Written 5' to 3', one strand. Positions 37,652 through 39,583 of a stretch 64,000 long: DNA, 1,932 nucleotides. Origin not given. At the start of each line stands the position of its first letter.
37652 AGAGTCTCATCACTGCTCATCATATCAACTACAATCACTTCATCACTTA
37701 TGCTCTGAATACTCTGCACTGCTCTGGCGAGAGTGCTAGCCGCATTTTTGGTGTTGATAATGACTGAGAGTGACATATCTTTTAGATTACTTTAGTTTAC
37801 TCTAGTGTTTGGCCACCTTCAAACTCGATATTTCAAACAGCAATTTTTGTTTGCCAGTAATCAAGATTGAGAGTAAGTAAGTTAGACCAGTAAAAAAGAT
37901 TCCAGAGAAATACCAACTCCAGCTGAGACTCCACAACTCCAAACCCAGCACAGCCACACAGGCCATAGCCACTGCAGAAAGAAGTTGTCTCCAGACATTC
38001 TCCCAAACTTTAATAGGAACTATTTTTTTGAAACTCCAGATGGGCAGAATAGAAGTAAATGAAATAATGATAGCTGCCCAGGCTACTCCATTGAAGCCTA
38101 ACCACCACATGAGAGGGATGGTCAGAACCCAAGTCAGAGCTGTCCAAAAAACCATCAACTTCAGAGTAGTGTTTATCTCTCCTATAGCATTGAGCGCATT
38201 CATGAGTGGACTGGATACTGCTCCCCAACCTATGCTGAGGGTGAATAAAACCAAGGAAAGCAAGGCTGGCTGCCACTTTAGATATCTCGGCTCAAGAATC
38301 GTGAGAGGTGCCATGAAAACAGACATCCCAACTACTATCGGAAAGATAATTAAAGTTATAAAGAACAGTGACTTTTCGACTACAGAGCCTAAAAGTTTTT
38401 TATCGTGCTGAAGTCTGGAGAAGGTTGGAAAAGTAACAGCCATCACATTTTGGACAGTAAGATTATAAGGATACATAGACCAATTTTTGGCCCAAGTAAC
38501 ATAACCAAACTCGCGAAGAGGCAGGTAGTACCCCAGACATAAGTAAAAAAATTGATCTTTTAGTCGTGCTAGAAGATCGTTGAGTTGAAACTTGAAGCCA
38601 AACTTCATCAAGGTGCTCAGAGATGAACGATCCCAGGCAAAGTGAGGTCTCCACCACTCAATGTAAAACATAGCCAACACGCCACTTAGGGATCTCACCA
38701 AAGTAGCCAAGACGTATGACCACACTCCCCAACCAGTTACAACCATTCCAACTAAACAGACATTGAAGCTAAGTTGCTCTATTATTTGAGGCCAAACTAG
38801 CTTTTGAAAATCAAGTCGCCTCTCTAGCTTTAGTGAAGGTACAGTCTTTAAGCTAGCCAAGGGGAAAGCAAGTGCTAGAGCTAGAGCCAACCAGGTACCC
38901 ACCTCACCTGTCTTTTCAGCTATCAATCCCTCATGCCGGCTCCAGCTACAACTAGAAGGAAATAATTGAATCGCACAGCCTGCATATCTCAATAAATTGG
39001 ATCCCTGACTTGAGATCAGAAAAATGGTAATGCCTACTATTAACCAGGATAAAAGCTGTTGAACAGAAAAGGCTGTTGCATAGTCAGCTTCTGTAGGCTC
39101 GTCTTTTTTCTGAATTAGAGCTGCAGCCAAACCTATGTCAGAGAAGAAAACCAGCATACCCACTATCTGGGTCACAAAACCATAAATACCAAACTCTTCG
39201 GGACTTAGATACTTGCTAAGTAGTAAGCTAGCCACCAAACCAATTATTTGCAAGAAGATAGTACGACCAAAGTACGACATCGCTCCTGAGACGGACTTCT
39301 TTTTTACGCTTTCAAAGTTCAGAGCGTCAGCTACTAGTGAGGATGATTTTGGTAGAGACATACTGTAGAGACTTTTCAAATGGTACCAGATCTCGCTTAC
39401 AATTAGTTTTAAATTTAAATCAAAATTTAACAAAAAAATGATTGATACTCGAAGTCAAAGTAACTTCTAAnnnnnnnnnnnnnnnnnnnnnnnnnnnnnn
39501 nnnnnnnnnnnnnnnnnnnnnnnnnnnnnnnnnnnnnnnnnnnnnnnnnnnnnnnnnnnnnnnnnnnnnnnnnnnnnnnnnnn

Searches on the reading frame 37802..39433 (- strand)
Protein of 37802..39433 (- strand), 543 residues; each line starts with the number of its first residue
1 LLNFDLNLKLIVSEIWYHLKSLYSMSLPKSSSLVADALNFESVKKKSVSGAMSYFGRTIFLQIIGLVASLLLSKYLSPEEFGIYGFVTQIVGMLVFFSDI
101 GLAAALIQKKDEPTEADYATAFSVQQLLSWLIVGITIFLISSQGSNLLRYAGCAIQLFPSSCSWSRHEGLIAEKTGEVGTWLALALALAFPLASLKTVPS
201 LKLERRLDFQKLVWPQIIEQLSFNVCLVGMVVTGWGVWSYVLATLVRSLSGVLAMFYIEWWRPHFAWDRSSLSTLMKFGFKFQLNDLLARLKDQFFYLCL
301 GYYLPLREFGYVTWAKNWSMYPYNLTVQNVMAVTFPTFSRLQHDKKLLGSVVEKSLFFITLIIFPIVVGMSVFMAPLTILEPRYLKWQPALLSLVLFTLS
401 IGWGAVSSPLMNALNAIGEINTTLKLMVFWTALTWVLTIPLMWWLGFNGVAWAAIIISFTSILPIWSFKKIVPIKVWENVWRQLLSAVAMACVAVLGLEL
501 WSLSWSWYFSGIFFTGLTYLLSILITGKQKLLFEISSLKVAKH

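Call 40: search_protein_families(library=pfam, proteins=[window:37802-39433:-], max_evalue=0.001)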
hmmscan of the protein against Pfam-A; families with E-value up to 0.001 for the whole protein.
window:37802-39433:- (543 aa): 2 families
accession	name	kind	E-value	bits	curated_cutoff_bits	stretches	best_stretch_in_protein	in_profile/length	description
PF13440.11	Polysacc_synt_3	-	9.6e-50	169.9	23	2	184-377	86-279/293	Polysaccharide biosynthesis protein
PF01943.22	Polysacc_synt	-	1e-24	87.8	28.2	1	50-342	4-274/274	Polysaccharide biosynthesis protein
